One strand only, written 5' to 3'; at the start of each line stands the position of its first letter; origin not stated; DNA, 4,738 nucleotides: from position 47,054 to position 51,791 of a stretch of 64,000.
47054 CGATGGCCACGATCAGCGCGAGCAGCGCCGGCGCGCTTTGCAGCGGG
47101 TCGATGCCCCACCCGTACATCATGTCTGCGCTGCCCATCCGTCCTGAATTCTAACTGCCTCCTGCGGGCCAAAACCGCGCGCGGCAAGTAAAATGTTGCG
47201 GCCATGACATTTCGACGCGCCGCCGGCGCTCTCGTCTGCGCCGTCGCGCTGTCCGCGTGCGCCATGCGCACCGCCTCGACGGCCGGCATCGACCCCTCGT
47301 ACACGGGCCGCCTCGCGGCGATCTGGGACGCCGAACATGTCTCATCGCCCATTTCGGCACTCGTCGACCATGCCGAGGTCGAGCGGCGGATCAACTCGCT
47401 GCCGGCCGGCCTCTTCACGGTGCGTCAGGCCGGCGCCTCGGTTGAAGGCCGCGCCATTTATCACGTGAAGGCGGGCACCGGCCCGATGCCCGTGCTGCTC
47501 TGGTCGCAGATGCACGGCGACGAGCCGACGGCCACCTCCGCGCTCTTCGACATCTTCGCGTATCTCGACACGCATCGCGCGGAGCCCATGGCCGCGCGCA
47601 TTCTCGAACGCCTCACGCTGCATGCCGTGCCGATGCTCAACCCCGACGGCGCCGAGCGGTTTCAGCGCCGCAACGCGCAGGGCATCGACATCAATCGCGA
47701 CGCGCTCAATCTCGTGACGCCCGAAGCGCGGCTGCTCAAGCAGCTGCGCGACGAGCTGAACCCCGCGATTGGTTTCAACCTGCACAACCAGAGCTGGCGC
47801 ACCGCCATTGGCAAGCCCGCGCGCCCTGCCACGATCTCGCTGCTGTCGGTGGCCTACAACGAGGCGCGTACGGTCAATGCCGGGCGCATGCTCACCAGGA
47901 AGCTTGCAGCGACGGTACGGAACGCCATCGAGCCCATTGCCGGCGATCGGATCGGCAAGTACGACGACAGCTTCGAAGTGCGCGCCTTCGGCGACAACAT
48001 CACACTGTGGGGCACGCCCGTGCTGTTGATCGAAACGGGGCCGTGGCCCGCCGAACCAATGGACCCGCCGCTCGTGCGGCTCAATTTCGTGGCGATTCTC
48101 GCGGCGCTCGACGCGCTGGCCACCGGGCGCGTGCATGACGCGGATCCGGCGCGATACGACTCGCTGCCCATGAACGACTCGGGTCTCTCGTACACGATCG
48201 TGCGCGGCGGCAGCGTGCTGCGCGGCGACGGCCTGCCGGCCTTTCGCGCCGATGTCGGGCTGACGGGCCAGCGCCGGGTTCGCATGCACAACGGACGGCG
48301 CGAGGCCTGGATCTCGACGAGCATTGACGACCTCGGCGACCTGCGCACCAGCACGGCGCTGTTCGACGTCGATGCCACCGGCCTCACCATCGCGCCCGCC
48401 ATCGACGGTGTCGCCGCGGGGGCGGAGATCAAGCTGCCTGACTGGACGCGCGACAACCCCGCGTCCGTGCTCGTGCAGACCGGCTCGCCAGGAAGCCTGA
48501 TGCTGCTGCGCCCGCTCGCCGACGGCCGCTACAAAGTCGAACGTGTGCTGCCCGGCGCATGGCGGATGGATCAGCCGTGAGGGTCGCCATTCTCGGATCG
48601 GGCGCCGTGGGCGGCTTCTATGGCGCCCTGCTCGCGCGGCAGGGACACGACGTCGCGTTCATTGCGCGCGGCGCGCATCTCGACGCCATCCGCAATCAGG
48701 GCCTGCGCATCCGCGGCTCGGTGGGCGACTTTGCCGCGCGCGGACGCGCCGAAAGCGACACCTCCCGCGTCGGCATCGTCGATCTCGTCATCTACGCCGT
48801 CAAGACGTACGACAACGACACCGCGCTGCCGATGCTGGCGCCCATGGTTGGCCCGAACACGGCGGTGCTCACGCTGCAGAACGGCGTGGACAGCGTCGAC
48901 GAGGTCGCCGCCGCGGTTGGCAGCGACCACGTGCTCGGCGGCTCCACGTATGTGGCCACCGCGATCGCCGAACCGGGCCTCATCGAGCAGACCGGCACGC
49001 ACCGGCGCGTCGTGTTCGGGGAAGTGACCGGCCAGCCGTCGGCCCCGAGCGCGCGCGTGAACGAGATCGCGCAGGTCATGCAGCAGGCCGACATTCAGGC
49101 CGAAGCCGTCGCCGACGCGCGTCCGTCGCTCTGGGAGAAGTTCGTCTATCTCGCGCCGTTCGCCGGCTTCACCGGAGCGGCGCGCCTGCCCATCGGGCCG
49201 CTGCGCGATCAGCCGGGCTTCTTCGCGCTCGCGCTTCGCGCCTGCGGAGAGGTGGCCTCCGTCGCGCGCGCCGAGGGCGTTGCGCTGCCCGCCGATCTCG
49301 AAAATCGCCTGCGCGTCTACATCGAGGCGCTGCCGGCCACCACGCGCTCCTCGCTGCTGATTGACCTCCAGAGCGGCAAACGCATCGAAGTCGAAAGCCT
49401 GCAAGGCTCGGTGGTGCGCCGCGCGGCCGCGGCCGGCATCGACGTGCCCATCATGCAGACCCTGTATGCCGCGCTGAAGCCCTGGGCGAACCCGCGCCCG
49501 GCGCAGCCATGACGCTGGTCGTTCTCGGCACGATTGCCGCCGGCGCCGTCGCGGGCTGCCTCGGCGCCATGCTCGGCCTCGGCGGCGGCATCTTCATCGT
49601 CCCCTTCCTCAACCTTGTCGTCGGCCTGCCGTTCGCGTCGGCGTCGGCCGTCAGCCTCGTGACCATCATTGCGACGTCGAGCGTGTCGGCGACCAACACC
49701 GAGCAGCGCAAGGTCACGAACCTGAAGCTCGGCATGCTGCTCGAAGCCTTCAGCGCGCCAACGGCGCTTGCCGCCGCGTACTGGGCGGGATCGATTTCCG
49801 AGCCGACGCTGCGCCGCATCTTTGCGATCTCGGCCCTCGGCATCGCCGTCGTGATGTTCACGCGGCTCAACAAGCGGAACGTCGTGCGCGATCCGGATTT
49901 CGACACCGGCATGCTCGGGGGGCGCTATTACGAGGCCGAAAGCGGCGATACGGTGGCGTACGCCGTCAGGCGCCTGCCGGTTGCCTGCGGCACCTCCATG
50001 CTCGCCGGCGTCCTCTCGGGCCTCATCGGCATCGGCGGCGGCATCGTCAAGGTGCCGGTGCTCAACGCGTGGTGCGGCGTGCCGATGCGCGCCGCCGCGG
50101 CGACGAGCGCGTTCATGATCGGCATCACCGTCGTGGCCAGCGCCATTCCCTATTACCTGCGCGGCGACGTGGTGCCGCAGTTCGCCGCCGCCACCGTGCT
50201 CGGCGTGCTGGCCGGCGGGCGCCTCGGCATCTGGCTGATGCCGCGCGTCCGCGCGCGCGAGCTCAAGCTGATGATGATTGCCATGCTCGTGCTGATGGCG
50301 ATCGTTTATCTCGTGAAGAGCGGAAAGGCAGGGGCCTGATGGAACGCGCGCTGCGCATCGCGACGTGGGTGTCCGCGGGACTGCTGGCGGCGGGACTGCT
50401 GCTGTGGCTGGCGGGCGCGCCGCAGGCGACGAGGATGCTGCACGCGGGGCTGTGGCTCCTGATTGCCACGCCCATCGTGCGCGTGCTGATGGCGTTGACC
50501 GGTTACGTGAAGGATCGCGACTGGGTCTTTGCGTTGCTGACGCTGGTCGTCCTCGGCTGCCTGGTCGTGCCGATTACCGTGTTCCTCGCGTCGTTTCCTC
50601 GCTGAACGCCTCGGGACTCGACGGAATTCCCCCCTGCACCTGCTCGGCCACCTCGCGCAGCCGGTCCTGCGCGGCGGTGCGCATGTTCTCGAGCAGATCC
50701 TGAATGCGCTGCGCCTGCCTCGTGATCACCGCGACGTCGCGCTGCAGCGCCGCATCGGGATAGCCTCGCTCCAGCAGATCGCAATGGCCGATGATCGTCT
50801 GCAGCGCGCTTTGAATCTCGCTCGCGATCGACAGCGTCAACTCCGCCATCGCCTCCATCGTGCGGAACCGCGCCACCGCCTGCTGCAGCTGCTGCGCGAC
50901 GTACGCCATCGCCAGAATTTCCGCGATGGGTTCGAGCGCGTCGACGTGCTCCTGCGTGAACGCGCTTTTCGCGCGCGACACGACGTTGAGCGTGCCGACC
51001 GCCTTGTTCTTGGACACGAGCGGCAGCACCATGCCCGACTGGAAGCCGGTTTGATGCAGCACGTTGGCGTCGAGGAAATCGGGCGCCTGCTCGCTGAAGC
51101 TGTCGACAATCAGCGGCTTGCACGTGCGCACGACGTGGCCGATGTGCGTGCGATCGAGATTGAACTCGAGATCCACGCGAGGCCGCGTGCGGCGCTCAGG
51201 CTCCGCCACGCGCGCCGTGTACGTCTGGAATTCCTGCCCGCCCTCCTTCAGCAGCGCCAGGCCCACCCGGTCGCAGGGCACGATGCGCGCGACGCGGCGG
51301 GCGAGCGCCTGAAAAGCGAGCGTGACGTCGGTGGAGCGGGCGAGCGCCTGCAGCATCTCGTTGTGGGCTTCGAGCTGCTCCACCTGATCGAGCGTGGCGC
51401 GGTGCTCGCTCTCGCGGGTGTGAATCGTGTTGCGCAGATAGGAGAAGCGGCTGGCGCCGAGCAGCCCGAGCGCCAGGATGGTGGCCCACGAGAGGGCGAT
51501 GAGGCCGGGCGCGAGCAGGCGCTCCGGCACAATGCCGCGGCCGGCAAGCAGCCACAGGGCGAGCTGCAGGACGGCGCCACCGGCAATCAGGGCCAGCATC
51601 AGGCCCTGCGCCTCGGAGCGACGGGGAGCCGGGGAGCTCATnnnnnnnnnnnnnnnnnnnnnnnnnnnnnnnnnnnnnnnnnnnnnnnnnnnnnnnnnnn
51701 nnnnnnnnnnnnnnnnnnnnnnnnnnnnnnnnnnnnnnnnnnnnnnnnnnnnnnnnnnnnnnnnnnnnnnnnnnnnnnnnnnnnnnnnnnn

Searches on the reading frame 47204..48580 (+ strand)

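Call 53: search_protein_families(library=pfam, proteins=[window:47204-48580:+], max_evalue=0.000001)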
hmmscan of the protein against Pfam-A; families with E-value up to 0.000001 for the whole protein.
window:47204-48580:+ (458 aa): 1 family
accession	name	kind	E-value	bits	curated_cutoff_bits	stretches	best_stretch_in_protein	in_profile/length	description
PF00246.29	Peptidase_M14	-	3.7e-13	50.2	21.6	1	69-166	14-132/286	Zinc carboxypeptidase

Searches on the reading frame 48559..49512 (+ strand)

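Call 53: search_protein_families(library=pfam, proteins=[window:48559-49512:+], max_evalue=0.000001)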
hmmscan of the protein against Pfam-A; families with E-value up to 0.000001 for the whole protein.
window:48559-49512:+ (317 aa): 2 families
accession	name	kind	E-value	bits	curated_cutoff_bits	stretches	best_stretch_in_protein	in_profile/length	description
PF02558.23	ApbA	-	4e-40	137.3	22.2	1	9-156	1-148/150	Ketopantoate reductase PanE/ApbA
PF08546.17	ApbA_C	-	2.4e-25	89.7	22.7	1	187-307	2-122/125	Ketopantoate reductase PanE/ApbA C terminal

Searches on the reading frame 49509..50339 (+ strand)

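Call 9: search_protein_families(library=pfam, proteins=[window:49509-50339:+], max_evalue=0.001)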
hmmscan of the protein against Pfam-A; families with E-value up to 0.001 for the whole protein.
window:49509-50339:+ (276 aa): 1 family
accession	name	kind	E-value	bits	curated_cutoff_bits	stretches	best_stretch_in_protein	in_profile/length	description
PF01925.25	TauE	-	5.6e-45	154.3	32.6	1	9-265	2-235/237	Sulfite exporter TauE/SafE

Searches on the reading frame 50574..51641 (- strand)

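Call 9: search_protein_families(library=pfam, proteins=[window:50574-51641:-], max_evalue=0.001)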
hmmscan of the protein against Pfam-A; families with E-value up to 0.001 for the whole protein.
window:50574-51641:- (355 aa): 4 families
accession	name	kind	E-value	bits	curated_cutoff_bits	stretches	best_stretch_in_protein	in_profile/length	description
PF01590.32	GAF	-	2.5e-15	57.6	22.4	1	108-246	4-132/133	GAF domain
PF13185.12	GAF_2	-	4.9e-15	56.4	28.6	1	105-246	3-134/136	GAF domain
PF13492.12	GAF_3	-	3.8e-06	27.8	27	1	110-245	6-125/129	GAF domain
PF00512.31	HisKA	-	1.8e-05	25.1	26.9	1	266-324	3-61/66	His Kinase A (phospho-acceptor) domain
